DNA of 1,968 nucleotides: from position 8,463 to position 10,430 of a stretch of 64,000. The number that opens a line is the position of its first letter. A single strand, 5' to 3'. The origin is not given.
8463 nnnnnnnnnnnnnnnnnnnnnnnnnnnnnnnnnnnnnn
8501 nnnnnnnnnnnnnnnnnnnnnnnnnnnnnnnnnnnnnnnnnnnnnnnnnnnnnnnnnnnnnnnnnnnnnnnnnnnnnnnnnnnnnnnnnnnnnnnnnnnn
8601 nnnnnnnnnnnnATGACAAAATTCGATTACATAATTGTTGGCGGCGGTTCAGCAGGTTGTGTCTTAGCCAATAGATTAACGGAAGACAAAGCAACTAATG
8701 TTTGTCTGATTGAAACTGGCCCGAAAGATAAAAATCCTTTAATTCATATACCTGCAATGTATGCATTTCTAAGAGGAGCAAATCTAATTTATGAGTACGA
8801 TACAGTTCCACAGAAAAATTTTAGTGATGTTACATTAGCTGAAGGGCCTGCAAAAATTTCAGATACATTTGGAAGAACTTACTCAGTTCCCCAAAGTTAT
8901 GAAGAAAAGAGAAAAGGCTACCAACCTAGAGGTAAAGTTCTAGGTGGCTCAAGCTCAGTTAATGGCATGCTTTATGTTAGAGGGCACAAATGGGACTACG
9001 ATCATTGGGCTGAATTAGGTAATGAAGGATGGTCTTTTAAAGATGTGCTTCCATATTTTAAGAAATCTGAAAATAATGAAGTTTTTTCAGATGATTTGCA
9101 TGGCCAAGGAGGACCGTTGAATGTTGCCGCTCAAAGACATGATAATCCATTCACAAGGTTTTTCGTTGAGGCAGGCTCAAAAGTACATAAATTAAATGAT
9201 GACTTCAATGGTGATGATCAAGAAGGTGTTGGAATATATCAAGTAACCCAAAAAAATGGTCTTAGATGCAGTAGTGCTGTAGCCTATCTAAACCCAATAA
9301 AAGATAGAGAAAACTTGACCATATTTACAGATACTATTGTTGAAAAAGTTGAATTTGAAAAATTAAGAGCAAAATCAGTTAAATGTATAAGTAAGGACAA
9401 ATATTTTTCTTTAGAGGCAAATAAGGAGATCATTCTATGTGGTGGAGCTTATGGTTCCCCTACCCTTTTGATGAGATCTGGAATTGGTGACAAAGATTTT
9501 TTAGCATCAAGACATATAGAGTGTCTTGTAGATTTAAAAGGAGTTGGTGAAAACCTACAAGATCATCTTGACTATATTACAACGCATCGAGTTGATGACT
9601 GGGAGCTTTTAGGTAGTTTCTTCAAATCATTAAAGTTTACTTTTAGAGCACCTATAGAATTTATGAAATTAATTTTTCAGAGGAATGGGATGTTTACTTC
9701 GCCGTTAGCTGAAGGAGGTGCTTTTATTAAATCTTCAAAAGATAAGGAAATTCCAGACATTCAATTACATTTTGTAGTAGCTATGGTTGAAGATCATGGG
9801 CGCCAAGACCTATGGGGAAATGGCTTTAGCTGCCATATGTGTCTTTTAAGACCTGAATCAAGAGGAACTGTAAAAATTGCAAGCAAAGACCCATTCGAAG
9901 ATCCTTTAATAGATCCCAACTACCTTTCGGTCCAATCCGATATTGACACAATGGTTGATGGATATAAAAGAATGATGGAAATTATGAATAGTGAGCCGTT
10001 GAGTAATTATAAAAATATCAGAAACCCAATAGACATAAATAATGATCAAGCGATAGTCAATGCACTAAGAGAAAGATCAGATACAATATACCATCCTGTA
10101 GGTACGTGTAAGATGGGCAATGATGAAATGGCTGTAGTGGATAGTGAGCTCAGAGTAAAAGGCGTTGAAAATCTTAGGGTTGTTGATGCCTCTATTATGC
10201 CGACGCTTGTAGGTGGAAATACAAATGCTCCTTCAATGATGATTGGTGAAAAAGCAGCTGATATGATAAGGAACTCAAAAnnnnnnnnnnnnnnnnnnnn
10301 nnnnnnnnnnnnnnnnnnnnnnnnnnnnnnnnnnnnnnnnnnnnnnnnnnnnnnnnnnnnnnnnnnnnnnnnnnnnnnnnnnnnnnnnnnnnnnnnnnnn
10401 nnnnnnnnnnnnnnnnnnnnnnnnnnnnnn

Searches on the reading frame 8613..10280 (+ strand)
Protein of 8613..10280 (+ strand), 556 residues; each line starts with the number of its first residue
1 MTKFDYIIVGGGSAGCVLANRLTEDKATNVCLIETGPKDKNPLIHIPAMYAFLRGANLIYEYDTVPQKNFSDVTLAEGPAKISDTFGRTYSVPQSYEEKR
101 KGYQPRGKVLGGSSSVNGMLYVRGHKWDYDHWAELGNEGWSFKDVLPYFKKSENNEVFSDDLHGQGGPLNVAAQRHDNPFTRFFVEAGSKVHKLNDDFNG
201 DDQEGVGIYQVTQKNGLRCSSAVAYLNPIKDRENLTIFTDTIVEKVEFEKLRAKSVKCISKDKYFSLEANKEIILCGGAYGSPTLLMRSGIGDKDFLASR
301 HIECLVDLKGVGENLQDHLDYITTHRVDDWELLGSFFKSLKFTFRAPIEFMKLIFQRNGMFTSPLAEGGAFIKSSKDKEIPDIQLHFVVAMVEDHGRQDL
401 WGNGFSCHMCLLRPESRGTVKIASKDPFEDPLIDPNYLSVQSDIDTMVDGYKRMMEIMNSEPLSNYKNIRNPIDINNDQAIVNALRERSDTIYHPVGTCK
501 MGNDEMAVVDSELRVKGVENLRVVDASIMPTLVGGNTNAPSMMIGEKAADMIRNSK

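Call 41: find_encoding_contigs(protein=window:8613-10280:+, flank=10000, max_places=1)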
Protein window:8613-10280:+ (556 aa): 23 contigs read that carry it; 1 place shown.
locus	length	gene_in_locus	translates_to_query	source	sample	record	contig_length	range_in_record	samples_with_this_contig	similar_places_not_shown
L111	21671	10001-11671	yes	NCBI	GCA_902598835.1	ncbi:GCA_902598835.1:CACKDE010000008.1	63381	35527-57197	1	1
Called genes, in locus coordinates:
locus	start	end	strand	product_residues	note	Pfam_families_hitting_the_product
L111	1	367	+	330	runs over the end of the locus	PF00586:AIRS, PF02769:AIRS_C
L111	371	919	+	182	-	PF00551:Formyl_trans_N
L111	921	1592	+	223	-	PF11306:DUF3108 (weak)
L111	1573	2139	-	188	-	PF22769:DCD, PF00692:dUTPase (faint)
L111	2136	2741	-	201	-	PF21176:RecR_HhH, PF02132:RecR_ZnF (weak), PF01751:Toprim, PF13662:Toprim_4, PF21175:RecR_C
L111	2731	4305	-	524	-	PF05496:RuvB_N (faint), PF13177:DNA_pol3_delta2, PF00004:AAA, PF13173:AAA_14 (faint), PF12169:DNA_pol3_gamma3 (faint), PF22608:DNAX_ATPase_lid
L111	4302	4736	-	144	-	PF21982:RecX_HTH1 (faint), PF02631:RecX_HTH2 (weak), PF21981:RecX_HTH3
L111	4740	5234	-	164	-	-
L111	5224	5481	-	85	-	PF13560:HTH_31 (weak), PF01381:HTH_3, PF12844:HTH_19, PF13443:HTH_26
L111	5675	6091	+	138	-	PF00011:HSP20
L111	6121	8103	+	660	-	PF11412:DsbD_N, PF02683:DsbD_TM, PF13899:Thioredoxin_7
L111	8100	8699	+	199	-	PF00578:AhpC-TSA, PF08534:Redoxin, PF13098:Thioredoxin_2 (faint)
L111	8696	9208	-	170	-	PF01844:HNH, PF13395:HNH_4 (weak), PF14279:HNH_5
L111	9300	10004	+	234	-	PF14808:TMEM164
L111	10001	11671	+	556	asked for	PF00732:GMC_oxred_N, PF05834:Lycopene_cycl (weak), PF05199:GMC_oxred_C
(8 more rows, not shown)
